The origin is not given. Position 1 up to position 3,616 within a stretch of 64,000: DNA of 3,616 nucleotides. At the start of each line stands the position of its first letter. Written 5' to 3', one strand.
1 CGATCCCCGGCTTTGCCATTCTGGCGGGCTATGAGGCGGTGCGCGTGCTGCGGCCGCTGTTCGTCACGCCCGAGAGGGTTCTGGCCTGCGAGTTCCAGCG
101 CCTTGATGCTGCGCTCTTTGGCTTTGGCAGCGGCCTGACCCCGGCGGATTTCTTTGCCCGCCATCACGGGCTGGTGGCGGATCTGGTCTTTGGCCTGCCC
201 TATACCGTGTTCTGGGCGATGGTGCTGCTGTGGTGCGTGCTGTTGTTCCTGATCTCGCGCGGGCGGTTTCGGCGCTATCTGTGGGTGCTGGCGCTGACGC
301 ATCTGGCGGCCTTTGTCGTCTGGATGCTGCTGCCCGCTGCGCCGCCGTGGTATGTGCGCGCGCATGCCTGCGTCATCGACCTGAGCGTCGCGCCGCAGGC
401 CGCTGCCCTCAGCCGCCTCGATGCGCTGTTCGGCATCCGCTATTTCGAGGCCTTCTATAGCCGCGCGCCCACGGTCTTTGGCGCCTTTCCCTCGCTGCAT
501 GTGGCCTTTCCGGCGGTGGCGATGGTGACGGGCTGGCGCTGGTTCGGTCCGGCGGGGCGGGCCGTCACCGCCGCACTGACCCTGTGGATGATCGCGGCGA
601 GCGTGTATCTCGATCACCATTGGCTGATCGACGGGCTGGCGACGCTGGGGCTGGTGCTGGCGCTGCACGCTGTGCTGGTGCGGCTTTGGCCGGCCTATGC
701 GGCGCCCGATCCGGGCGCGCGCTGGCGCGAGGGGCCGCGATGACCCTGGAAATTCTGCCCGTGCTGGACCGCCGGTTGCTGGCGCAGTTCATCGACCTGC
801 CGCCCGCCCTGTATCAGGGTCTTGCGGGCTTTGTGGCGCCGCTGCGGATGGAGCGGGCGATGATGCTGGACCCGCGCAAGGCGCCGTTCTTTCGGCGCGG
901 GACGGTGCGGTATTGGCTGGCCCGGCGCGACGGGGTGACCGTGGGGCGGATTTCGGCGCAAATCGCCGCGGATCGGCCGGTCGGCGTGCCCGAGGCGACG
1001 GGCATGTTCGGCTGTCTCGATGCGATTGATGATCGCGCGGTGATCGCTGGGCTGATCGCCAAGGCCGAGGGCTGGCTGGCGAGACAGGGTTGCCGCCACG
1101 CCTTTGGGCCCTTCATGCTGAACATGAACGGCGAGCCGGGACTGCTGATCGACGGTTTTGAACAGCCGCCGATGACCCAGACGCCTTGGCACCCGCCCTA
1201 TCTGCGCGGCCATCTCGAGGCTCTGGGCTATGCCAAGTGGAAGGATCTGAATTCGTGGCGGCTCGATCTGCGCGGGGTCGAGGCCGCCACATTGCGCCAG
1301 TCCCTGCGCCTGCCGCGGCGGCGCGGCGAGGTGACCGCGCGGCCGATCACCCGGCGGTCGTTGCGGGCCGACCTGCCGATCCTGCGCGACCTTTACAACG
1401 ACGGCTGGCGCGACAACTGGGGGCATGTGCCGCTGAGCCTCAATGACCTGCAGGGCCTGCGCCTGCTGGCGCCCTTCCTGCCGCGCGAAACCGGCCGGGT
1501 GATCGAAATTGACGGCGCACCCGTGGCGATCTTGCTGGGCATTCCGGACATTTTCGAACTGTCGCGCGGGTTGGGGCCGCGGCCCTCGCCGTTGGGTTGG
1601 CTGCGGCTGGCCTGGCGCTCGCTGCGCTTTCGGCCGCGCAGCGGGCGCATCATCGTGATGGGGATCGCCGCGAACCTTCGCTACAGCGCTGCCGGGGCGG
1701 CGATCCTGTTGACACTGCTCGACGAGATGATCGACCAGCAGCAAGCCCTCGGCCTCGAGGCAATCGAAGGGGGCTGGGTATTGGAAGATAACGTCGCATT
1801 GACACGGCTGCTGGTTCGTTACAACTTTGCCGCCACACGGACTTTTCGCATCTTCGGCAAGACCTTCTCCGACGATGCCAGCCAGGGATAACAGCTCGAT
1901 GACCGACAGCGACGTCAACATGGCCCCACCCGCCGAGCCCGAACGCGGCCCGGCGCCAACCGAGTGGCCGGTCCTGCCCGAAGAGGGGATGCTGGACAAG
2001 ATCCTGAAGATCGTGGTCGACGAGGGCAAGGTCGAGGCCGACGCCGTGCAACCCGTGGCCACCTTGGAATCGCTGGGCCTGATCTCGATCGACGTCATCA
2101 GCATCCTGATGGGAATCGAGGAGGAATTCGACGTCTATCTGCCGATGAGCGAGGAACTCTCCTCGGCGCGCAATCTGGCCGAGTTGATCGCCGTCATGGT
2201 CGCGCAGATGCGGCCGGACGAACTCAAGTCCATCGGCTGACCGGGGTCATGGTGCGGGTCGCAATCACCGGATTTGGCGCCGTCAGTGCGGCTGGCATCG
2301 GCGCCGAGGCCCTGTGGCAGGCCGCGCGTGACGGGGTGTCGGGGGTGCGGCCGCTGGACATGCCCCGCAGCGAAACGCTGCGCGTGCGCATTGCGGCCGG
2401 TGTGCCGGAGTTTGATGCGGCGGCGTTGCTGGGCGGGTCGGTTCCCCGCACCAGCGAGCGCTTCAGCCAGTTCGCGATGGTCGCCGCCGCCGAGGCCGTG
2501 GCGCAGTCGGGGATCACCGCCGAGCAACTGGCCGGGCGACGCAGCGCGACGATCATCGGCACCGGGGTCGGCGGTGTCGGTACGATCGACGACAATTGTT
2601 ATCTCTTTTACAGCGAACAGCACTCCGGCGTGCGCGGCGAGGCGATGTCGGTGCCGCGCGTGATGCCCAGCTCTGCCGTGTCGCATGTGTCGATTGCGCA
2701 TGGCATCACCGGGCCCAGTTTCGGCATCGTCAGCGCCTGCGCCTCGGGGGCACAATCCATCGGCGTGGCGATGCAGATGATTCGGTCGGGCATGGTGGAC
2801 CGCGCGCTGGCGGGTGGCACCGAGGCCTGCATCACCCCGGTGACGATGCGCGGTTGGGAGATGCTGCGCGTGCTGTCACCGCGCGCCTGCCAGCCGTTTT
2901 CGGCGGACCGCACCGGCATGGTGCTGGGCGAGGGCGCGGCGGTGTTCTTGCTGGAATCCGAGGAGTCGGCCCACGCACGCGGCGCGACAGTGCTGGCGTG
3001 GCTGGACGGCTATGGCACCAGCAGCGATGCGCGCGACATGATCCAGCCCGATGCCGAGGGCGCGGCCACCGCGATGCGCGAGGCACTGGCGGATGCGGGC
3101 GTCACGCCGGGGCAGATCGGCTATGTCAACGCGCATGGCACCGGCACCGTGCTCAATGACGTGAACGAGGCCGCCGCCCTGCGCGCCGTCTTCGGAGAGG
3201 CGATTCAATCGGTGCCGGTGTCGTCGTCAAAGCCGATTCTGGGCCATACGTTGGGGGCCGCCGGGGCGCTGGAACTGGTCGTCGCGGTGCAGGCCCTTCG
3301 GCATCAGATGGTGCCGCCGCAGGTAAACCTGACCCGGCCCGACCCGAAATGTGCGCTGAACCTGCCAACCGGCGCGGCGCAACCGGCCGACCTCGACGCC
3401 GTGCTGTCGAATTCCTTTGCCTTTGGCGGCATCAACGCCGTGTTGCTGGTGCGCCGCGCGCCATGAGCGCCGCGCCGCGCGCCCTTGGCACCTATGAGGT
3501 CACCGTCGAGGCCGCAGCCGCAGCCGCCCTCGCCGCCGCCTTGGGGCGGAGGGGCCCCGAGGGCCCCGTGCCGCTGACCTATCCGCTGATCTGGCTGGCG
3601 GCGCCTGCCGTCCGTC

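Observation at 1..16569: Candidate complete glycosyl-inositol-phosphoceramide (fungal/plant GIPC-like) biosynthesis and export system in a Rhodobacterales bacterium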

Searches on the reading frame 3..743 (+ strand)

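Call 5: search_protein_families(library=pfam, proteins=[window:3-743:+], max_evalue=0.01)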
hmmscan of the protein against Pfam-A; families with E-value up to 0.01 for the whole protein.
window:3-743:+ (246 aa): 2 families
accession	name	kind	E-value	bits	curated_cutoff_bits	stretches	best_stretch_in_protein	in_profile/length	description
PF14378.12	PAP2_3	-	6.6e-15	55.9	27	1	33-223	5-189/190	PAP2 superfamily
PF01569.27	PAP2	-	3.5e-05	24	27.2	1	154-227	47-123/130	PAP2 superfamily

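Call 7: search_protein_families(library=ncbifam, proteins=[window:3-743:+], max_evalue=0.001)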
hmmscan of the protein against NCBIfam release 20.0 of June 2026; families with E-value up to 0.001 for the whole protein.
window:3-743:+ (246 aa): 1 family
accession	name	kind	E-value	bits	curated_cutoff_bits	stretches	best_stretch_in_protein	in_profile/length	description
NF052609.1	PhinosDhcerSyn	equivalog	1.5e-27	96.8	480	1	9-225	64-281/305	phosphoinositol dihydroceramide synthase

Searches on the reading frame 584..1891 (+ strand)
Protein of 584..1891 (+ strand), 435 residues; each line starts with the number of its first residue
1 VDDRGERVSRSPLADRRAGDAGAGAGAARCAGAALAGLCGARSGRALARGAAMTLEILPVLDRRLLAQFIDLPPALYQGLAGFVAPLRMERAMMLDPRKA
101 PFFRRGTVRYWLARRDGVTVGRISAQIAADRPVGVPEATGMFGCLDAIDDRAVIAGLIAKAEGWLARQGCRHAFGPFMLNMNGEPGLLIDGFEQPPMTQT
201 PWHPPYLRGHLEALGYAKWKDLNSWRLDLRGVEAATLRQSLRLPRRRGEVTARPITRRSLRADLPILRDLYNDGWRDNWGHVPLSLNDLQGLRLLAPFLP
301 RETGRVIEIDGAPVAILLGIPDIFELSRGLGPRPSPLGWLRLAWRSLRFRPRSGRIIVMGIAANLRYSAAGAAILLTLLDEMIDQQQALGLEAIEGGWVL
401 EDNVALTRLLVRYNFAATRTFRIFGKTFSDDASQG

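Call 5: search_protein_families(library=pfam, proteins=[window:584-1891:+], max_evalue=0.01)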
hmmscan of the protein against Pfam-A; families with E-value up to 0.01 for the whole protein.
window:584-1891:+ (435 aa): 0 families

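Call 7: search_protein_families(library=ncbifam, proteins=[window:584-1891:+], max_evalue=0.001)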
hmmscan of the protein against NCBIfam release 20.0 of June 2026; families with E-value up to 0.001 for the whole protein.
window:584-1891:+ (435 aa): 0 families

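Call 32: find_homologous_proteins(query=window:740-1891:+, max_evalue=0.001)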
Query window:740-1891:+ (383 aa): 378 proteins with E <= 0.001 among 8000 candidates; the best 120 are listed.
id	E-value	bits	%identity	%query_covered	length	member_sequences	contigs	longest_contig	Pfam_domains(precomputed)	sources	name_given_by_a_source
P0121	1.5e-254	862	100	100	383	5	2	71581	-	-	-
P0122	4.4e-194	663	75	100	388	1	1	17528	-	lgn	-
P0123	3.3e-180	617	71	98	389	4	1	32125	-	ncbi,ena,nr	ncbi:MAG: hypothetical protein KDK01_00180 [Rhodobacteraceae bacterium]|nr:hypothetical protein [Par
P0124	4.8e-180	617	70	98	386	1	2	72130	-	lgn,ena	-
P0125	2.1e-179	615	68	100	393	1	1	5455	-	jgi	jgi:hypothetical protein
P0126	2.4e-179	614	70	98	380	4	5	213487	-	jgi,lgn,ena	-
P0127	4.8e-171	587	67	98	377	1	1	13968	-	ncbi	-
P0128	5.1e-167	574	64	98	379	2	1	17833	-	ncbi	-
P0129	1.3e-153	530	59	98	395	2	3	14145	-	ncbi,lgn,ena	-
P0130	3.7e-151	522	60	95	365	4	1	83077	-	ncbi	-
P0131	1.0e-138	481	55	98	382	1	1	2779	-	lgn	-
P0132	6.5e-132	458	55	98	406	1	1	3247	-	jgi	jgi:hypothetical protein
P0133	2.5e-129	450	53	98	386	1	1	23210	-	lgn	-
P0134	4.1e-126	439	52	98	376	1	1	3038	-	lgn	-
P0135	7.6e-126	438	51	98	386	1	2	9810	-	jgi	jgi:hypothetical protein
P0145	3.6e-117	410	50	97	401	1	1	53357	-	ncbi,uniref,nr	ncbi:hypothetical protein [Novosphingobium album (ex Hu et al. 2023)]|uniref:N-acetyltransferase n=1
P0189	1.9e-98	348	44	97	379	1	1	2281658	PF00583.32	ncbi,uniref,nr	ncbi:hypothetical protein [Aestuariivirga litoralis]|uniref:hypothetical protein n=1 Tax=Aestuariivi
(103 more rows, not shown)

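Call 34: find_encoding_contigs(protein=P0145, flank=10000, max_places=1)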
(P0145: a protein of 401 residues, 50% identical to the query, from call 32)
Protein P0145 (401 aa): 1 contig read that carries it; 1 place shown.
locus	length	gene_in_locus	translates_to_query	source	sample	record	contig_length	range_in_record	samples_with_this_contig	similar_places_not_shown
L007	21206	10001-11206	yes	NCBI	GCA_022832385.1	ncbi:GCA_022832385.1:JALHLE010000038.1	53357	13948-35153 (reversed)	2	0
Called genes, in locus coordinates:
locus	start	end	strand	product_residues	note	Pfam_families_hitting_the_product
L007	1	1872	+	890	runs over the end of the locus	PF00330:Aconitase, PF00694:Aconitase_C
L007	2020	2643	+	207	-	-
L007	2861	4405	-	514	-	PF01636:APH (weak), PF13671:AAA_33, PF13238:AAA_18 (weak)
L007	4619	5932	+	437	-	PF01040:UbiA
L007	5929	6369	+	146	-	PF04138:GtrA_DPMS_TM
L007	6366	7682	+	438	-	PF01565:FAD_binding_4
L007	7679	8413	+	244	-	PF00106:adh_short, PF13561:adh_short_C2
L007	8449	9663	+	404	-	PF09594:GT87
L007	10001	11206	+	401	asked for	-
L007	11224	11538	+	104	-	-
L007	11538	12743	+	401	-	PF00109:ketoacyl-synt, PF00108:Thiolase_N (faint), PF02801:Ketoacyl-synt_C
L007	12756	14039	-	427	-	PF20706:GT4-conflict, PF00534:Glycos_transf_1, PF13692:Glyco_trans_1_4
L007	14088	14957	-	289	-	PF00483:NTP_transferase, PF12804:NTP_transf_3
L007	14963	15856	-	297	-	PF01370:Epimerase, PF04321:RmlD_sub_bind, PF16363:GDP_Man_Dehyd (weak), PF02719:Polysacc_synt_2 (weak)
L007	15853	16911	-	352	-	PF01073:3Beta_HSD, PF01370:Epimerase, PF02719:Polysacc_synt_2, PF04321:RmlD_sub_bind, PF16363:GDP_Man_Dehyd, PF07993:NAD_binding_4 (weak)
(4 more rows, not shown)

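Call 35: find_encoding_contigs(protein=P0189, flank=10000, max_places=1)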
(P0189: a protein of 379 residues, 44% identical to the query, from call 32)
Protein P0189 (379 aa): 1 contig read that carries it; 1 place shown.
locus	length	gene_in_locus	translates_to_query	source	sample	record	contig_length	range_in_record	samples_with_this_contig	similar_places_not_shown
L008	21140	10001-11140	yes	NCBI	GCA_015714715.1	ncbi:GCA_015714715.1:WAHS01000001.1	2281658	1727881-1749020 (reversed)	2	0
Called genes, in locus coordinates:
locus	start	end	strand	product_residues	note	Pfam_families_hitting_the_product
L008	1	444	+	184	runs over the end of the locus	PF00255:GSHPx, PF00578:AhpC-TSA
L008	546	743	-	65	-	-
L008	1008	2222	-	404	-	PF00155:Aminotran_1_2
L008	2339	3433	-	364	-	PF13428:TPR_14 (faint), PF13432:TPR_16 (faint), PF14559:TPR_19 (faint), PF23914:TPR_CcmH_CycH, PF13431:TPR_17 (faint), PF07719:TPR_2 (faint)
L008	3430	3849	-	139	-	PF03918:CcmH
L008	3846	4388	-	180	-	PF00578:AhpC-TSA (weak), PF08534:Redoxin, PF13098:Thioredoxin_2 (weak)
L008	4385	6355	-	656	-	PF01578:Cytochrom_C_asm, PF16327:CcmF_C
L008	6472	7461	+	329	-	PF01791:DeoC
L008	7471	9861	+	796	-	PF00171:Aldedh, PF05893:LuxC (faint), PF07368:DUF1487 (faint), PF00171:Aldedh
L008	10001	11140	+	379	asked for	PF00583:Acetyltransf_1 (faint)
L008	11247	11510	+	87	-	PF00550:PP-binding (weak)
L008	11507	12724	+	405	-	PF00109:ketoacyl-synt, PF02801:Ketoacyl-synt_C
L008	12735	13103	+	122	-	-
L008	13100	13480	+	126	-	PF01575:MaoC_dehydratas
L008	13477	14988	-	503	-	PF00535:Glycos_transf_2, PF13641:Glyco_tranf_2_3, PF13506:Glyco_transf_21, PF13632:Glyco_trans_2_3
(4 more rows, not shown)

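Call 45: search_solved_structures(query=window:740-1891:+, max_evalue=1, show_alignments=2)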
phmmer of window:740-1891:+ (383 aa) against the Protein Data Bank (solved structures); distinct sequences matched with E-value up to 1: 5.
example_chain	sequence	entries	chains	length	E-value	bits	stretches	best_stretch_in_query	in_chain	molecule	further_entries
3cjy_A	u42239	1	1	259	0.017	17.2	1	48-113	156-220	Putative thioesterase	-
2chg_A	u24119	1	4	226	0.23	13.4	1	211-265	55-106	REPLICATION FACTOR C SMALL SUBUNIT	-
2chq_A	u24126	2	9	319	0.36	12.8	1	211-265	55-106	REPLICATION FACTOR C SMALL SUBUNIT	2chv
1n5d_A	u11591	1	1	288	0.51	12.3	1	214-314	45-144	CARBONYL REDUCTASE/20BETA-HYDROXYSTEROID DEHYDROGENASE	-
1wma_A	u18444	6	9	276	0.65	12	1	179-314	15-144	Carbonyl reductase [NADPH] 1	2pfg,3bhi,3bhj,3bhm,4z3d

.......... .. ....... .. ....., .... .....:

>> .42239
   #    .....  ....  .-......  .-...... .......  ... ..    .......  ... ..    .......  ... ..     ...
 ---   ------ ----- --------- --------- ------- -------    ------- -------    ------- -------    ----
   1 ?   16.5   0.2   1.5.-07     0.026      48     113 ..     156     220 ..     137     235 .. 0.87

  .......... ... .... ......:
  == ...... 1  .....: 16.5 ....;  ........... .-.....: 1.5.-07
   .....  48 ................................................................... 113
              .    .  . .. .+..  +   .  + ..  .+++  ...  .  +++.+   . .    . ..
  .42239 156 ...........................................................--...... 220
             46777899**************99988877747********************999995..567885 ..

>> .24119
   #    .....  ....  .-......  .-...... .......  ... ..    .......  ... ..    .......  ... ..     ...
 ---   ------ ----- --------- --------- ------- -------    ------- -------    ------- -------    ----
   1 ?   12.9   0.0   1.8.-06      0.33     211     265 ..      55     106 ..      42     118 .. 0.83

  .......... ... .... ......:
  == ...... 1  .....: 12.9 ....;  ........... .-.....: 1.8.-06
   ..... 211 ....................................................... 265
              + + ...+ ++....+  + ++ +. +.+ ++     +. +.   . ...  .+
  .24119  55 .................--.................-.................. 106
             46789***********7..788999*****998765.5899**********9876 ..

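Call 68: predict_structure(alignment_id=A1)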
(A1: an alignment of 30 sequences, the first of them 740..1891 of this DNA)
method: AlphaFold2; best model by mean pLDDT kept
length: 383 residues; sequences in the alignment: 30
mean_pLDDT: 90.0   pTM: 0.88
mean pLDDT of the five models: 90.0, 89.4, 87.9, 87.9, 87.4
residues with pLDDT >= 90: 239; 70-90: 126; 50-70: 15; < 50: 3
segments of 3 or more residues with pLDDT < 50: 381-383
pLDDT, mean of each block of 10 residues (from residue 1): 94 97 93 90 90 94 97 92 94 97 98 97 92 94 91 97 97 88 71 72 91 95 90 87 83 91 93 89 93 89 90 84 85 86 88 87 93 85 41
secondary structure, 60 per line:
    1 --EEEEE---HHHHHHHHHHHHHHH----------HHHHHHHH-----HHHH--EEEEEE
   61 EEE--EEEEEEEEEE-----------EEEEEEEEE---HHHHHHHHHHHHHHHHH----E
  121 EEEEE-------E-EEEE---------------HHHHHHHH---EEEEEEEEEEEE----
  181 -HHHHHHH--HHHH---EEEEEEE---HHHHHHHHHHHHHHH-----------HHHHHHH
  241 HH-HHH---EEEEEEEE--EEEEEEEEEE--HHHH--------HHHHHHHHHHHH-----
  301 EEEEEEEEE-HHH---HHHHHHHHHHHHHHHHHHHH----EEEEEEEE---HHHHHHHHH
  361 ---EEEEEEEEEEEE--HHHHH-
elements in order: E3-7 H11-25 H36-43 H49-52 E55-63 E66-75 E87-95 H99-115 E120-125 E135-138 H154-161 E165-176 H182-188 H191-194 E198-204 H208-222 H234-242 E250-257 E260-269 H272-275 H284-295 E301-309 H317-336 E341-348 H352-360 E364-375 H378-382

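Call 73: fold_search(model_id=the predicted structure, library=pdb)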
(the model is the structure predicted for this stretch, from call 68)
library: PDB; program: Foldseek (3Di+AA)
matches with E <= 10: 877; with E <= 0.001: 281
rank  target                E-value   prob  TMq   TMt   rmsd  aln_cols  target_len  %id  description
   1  5kf1_A                1.6e-13  1.00  0.62  0.73   6.1       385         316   12  X-ray structure of a glucosamine N-Acetyltransferase from Clostridium acetobutylicum, apo form, pH 5 (released 2016-07-06)
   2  5kf2                  1.8e-13  1.00  0.59  0.69   6.3       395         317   12  X-ray structure of a glucosamine N-Acetyltransferase from Clostridium acetobutylicum, apo form, pH 8 (released 2016-07-06)
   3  2wpw_C                3.8e-13  1.00  0.57  0.66   6.5       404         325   13  Tandem GNAT protein from the clavulanic acid biosynthesis pathway (without AcCoA) (released 2009-12-29)
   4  5kga_A                4.6e-13  1.00  0.61  0.72   6.2       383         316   12  X-ray structure of a glucosamine N-Acetyltransferase from Clostridium acetobutylicum, mutant D287N, in complex with N- (released 2016-07-06)
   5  2wpw_A                5.5e-13  1.00  0.57  0.66   6.2       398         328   13  Tandem GNAT protein from the clavulanic acid biosynthesis pathway (without AcCoA) (released 2009-12-29)
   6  2wpw_B                5.8e-13  1.00  0.56  0.64   7.1       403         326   13  Tandem GNAT protein from the clavulanic acid biosynthesis pathway (without AcCoA) (released 2009-12-29)
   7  5kgh_A                7.0e-13  1.00  0.61  0.72   6.1       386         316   13  X-ray structure of a glucosamine N-Acetyltransferase from Clostridium acetobutylicum, mutant Y297F (released 2016-07-06)
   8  5kgh_B                7.0e-13  1.00  0.59  0.70   6.7       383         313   12  X-ray structure of a glucosamine N-Acetyltransferase from Clostridium acetobutylicum, mutant Y297F (released 2016-07-06)
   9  5kf1_B                7.4e-13  1.00  0.59  0.71   6.5       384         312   12  X-ray structure of a glucosamine N-Acetyltransferase from Clostridium acetobutylicum, apo form, pH 5 (released 2016-07-06)
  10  2wpx_A                2.9e-12  1.00  0.58  0.67   6.2       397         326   13  Tandem GNAT protein from the clavulanic acid biosynthesis pathway (with AcCoA) (released 2009-12-29)
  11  7q3a_B                7.7e-12  1.00  0.60  0.67   5.7       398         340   14  Crystal structure of MAB_4324 a tandem repeat GNAT from Mycobacterium abscessus (released 2022-05-04)
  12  7q3a_A                8.6e-12  1.00  0.60  0.67   5.7       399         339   13  Crystal structure of MAB_4324 a tandem repeat GNAT from Mycobacterium abscessus (released 2022-05-04)
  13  7wx7                  3.9e-11  1.00  0.47  0.59   6.5       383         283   11  complex of a legionella acetyltransferase VipF and COA/ACO (released 2023-02-22)
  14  6wqc                  4.6e-11  1.00  0.44  0.53   7.6       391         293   11  Crystal structure of VipF from Legionella hackeliae in complex with CoA (released 2021-11-10)
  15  1ozp                  5.9e-11  1.00  0.53  0.67   6.0       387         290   15  Crystal Structure of Rv0819 from Mycobacterium tuberculosis MshD-Mycothiol Synthase Acetyl-Coenzyme A Complex. (released 2003-09-09)
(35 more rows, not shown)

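Call 82: find_encoding_contigs(protein=P0123, flank=10000, max_places=3)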
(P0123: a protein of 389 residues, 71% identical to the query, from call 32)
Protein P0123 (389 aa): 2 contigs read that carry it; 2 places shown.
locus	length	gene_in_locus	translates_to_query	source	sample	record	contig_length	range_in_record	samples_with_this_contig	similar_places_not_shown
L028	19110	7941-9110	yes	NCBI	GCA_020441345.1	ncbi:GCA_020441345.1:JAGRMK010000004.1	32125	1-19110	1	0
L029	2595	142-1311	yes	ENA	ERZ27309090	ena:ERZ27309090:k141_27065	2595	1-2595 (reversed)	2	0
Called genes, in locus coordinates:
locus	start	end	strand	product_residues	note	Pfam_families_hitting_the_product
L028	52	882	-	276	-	PF01678:DAP_epimerase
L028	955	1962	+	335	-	PF01210:NAD_Gly3P_dh_N (faint), PF02558:ApbA, PF08546:ApbA_C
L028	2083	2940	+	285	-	PF01061:ABC2_membrane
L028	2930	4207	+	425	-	PF00005:ABC_tran, PF14524:Wzt_C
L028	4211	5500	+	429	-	PF00005:ABC_tran, PF13304:AAA_21 (faint), PF14524:Wzt_C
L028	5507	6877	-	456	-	PF20706:GT4-conflict, PF00534:Glycos_transf_1, PF13692:Glyco_trans_1_4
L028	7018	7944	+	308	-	PF14378:PAP2_3, PF01569:PAP2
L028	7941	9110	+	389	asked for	-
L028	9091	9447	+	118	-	PF00550:PP-binding (weak)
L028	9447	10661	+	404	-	PF00109:ketoacyl-synt, PF02801:Ketoacyl-synt_C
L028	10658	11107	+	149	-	-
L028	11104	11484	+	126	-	PF01575:MaoC_dehydratas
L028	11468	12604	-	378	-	PF03739:LptF_LptG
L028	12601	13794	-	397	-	PF03739:LptF_LptG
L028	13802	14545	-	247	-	PF00005:ABC_tran, PF13304:AAA_21 (faint)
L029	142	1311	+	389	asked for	-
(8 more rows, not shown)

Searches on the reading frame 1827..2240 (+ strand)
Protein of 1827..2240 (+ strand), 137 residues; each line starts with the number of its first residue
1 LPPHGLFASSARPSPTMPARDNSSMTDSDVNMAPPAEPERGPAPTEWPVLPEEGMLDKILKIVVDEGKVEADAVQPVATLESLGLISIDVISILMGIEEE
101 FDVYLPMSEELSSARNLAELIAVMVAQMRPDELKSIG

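Call 5: search_protein_families(library=pfam, proteins=[window:1827-2240:+], max_evalue=0.01)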
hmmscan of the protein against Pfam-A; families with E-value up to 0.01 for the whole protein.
window:1827-2240:+ (137 aa): 1 family
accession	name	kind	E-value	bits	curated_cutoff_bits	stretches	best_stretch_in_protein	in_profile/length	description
PF00550.31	PP-binding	-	9.3e-06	26.2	20.8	1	57-122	1-65/67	Phosphopantetheine attachment site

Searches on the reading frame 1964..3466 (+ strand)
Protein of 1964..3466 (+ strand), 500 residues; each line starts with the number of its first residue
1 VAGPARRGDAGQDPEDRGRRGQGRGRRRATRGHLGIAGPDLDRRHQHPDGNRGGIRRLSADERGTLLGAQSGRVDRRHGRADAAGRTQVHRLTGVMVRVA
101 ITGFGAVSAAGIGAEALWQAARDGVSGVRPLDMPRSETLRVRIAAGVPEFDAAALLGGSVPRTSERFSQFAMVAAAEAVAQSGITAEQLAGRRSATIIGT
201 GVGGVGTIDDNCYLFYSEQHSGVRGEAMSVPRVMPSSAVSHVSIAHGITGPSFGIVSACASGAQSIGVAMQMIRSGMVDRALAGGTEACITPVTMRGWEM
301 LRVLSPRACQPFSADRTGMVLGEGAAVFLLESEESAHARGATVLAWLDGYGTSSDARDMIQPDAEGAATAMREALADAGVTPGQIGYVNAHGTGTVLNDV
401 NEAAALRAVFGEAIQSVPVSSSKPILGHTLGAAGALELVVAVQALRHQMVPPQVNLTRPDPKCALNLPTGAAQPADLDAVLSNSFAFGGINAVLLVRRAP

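Call 5: search_protein_families(library=pfam, proteins=[window:1964-3466:+], max_evalue=0.01)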
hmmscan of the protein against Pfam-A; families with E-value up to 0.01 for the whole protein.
window:1964-3466:+ (500 aa): 4 families
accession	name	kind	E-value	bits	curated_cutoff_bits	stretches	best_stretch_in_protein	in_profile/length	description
PF00109.32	ketoacyl-synt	-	1.9e-43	149.4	20.8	1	98-335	3-251/252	Beta-ketoacyl synthase, N-terminal domain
PF02801.28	Ketoacyl-synt_C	-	1.3e-35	122.4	20.8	1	345-456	2-118/119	Beta-ketoacyl synthase, C-terminal domain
PF00108.29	Thiolase_N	-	9.4e-06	25.6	26.4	1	244-288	68-114/260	Thiolase, N-terminal domain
PF08545.16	ACP_syn_III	-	0.0047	17.2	24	0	255-336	3-67/80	3-Oxoacyl-[acyl-carrier-protein (ACP)] synthase III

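Call 40: search_protein_families(library=ncbifam, proteins=[window:2252-3466:+], max_evalue=0.001)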
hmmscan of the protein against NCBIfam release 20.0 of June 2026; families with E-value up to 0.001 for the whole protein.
window:2252-3466:+ (404 aa): 34 families (the best 25 are shown)
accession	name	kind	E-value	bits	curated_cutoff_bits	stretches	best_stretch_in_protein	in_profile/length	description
TIGR03150.1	fabF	equivalog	2.9e-120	401.7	493.75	1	2-401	2-407/407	beta-ketoacyl-ACP synthase II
NF005589.0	PRK07314.1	subfamily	1.8e-115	386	387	1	2-402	5-411/413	beta-ketoacyl-ACP synthase II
NF004970.0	PRK06333.1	subfamily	3.7e-103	345.6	525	1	2-402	5-421/424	beta-ketoacyl-ACP synthase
NF006274.0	PRK08439.1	equivalog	9.1e-90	301.3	621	1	2-402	3-405/406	beta-ketoacyl-ACP synthase II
NF006618.0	PRK09185.1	subfamily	5.8e-81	272.5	407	1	2-402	4-392/394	beta-ketoacyl-ACP synthase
NF006587.0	PRK09116.1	equivalog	5.5e-79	265.8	470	1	2-403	3-407/408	beta-ketoacyl-ACP synthase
NF005076.0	PRK06501.1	equivalog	2.6e-78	263.8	629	2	141-402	153-422/425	beta-ketoacyl-ACP synthase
NF006434.0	PRK08722.1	equivalog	1.4e-73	248.1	759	1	2-402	5-413/414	beta-ketoacyl-ACP synthase II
NF058662.1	cispenta_AmcF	equivalog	2.4e-70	237.4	325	1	3-400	2-367/369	cispentacin biosynthesis acyltransferase subunit AmcF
NF005916.1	PRK07910.1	equivalog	1.9e-68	231.3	560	1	3-399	14-414/418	KasA/KasB family beta-ketoacyl-ACP synthase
NF004618.0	PRK05952.1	equivalog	1.9e-67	227.9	455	1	1-402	2-382/384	beta-ketoacyl-ACP synthase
NF005935.0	PRK07967.1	equivalog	2.7e-67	227.4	630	1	2-402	3-403/406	beta-ketoacyl-ACP synthase I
NF005490.0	PRK07103.1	equivalog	1.5e-62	212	445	1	2-402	5-412/414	polyketide beta-ketoacyl:acyl carrier protein synthase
NF040607.1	mycolic_Pks13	equivalog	1.1e-40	139.1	2100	1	79-367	196-482/1680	polyketide synthase Pks13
NF045894.1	PKS_plus_SDR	equivalog_domain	7.6e-39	133.1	1740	1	78-367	97-383/1515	type I polyketide synthase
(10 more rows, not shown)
